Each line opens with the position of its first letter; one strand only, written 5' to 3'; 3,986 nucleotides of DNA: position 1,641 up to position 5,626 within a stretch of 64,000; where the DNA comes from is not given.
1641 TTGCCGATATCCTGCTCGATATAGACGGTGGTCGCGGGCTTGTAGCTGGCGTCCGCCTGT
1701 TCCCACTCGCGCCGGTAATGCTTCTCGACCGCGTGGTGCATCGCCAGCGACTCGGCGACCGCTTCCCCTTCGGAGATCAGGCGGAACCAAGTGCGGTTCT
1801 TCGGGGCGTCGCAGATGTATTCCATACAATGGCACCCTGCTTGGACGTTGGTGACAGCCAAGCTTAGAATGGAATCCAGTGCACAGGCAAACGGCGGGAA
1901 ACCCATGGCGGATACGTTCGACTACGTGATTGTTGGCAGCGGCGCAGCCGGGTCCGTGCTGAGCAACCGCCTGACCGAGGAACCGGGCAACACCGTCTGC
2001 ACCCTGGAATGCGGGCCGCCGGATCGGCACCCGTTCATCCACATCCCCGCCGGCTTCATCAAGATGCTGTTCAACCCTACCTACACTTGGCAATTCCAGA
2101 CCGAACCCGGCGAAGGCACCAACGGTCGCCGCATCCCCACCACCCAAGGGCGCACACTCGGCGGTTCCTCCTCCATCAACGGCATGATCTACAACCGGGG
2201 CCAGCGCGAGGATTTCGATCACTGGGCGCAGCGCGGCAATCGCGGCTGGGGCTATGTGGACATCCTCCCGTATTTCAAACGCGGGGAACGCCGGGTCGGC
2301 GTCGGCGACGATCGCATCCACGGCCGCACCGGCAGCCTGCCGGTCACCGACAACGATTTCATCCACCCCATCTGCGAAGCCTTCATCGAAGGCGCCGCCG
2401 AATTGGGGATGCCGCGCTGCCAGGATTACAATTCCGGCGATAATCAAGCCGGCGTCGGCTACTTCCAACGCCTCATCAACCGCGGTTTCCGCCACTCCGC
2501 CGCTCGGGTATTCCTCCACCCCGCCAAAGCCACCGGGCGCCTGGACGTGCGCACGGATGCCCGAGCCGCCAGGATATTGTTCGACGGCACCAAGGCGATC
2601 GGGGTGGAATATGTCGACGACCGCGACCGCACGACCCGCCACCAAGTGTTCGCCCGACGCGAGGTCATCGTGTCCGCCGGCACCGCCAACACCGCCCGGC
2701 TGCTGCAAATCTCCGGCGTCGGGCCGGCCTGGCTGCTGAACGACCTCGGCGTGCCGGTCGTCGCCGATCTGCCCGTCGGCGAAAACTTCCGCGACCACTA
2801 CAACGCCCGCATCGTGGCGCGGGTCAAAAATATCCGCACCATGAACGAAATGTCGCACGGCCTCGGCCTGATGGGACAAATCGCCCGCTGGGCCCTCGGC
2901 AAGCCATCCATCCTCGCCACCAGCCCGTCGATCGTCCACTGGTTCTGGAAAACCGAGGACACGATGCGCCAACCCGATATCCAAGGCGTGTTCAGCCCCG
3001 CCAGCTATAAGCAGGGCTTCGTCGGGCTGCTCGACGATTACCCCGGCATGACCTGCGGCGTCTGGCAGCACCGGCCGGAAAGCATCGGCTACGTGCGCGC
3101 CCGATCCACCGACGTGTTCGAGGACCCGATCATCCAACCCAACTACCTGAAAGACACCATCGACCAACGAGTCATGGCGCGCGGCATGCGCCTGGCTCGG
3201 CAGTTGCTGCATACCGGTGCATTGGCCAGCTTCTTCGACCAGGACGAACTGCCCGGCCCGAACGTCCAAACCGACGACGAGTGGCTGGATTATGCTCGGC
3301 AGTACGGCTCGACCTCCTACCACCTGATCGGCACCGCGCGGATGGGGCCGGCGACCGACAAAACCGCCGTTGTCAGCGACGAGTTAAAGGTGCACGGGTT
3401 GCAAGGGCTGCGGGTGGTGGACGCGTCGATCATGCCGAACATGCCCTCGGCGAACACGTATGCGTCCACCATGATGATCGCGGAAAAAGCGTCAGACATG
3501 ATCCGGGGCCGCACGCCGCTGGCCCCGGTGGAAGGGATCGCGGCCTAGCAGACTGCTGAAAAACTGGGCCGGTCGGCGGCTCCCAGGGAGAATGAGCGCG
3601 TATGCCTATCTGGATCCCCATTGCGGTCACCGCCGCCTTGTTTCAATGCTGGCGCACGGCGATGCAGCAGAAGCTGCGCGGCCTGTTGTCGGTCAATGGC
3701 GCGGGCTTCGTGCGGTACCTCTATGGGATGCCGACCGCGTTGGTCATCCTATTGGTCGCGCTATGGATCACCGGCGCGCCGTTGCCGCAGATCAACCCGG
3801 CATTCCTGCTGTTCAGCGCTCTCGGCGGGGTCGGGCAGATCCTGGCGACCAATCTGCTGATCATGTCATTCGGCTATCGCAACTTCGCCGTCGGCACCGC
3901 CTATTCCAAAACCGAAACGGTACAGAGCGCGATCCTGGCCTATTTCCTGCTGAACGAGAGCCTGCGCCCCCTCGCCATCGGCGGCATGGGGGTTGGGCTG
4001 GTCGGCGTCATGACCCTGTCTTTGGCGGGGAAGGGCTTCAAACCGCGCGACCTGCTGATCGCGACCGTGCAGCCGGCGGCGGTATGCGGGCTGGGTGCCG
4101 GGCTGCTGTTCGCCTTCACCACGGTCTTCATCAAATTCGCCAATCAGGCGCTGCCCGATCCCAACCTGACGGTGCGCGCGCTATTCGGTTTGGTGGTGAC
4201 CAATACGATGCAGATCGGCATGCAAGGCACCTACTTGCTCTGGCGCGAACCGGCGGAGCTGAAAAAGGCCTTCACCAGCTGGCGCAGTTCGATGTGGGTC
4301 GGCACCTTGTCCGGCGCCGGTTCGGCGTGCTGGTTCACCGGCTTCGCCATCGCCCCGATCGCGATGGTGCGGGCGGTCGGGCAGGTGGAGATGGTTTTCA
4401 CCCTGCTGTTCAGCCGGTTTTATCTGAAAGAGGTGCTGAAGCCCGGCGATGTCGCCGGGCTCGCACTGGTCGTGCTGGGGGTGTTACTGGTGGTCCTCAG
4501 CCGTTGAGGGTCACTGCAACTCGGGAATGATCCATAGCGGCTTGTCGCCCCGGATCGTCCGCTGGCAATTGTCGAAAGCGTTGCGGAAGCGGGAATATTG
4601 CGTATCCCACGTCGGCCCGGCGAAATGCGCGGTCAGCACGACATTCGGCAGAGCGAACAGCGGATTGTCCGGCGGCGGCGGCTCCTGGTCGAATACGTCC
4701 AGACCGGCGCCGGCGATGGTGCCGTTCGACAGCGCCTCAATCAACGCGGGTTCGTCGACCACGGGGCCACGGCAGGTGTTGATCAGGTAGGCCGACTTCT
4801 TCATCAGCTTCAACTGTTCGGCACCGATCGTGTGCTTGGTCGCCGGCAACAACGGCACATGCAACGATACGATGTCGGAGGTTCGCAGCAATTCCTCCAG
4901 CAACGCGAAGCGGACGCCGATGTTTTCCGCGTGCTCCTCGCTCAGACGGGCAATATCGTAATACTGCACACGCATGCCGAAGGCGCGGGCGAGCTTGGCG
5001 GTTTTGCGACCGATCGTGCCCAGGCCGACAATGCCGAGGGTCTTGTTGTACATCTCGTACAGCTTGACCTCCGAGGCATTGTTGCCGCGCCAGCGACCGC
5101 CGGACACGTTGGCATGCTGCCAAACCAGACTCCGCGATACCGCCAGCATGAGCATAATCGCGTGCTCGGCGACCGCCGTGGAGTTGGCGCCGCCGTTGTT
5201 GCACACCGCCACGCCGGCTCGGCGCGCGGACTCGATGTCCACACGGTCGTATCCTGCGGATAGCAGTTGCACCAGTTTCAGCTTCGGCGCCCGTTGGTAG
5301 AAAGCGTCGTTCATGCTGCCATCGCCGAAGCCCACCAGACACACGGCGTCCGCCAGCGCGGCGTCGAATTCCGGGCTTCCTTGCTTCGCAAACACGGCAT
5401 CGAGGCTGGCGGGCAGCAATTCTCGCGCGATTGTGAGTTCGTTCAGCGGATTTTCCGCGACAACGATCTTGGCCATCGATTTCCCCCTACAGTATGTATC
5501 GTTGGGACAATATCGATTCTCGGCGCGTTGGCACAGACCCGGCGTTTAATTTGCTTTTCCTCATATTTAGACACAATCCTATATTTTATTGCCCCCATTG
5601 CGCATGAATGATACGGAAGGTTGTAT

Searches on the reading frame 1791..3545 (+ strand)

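Call 76: search_protein_families(library=pfam, proteins=[window:1791-3545:+], max_evalue=0.00001)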
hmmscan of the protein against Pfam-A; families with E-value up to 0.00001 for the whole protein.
window:1791-3545:+ (585 aa): 2 families
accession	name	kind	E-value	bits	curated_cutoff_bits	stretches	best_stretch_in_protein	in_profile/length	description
PF00732.25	GMC_oxred_N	-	1.8e-46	159.2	23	1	43-337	1-217/218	GMC oxidoreductase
PF05199.19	GMC_oxred_C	-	3.3e-37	128.6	24.6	1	429-564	1-139/139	GMC oxidoreductase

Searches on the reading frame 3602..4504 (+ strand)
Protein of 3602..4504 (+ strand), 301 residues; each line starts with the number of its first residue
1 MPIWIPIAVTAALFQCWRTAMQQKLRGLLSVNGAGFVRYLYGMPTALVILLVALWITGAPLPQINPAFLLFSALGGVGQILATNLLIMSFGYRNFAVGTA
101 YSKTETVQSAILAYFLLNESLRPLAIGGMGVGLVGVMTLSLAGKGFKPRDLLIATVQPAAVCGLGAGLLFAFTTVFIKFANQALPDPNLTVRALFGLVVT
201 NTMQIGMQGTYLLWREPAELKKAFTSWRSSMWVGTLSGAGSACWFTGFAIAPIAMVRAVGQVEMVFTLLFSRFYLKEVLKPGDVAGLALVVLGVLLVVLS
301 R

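Call 76: search_protein_families(library=pfam, proteins=[window:3602-4504:+], max_evalue=0.00001)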
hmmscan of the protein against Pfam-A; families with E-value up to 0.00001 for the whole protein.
window:3602-4504:+ (301 aa): 2 families
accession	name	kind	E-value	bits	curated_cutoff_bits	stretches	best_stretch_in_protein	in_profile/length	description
PF00892.27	EamA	-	8.5e-20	71.8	28.2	2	159-298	3-134/135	EamA-like transporter family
PF05653.20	Mg_trans_NIPA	-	2.6e-08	33.9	26.2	1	224-299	44-121/295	Magnesium transporter NIPA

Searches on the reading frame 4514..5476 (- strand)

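Call 76: search_protein_families(library=pfam, proteins=[window:4514-5476:-], max_evalue=0.00001)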
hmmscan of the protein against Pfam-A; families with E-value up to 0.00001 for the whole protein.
window:4514-5476:- (321 aa): 2 families
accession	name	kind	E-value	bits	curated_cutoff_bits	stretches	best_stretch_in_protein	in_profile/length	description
PF02826.25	2-Hacid_dh_C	-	7.9e-65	218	25.1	1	107-286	1-178/178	D-isomer specific 2-hydroxyacid dehydrogenase, NAD binding domain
PF00389.36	2-Hacid_dh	-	8.2e-19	68.1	24.6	1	36-315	32-131/134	D-isomer specific 2-hydroxyacid dehydrogenase, catalytic domain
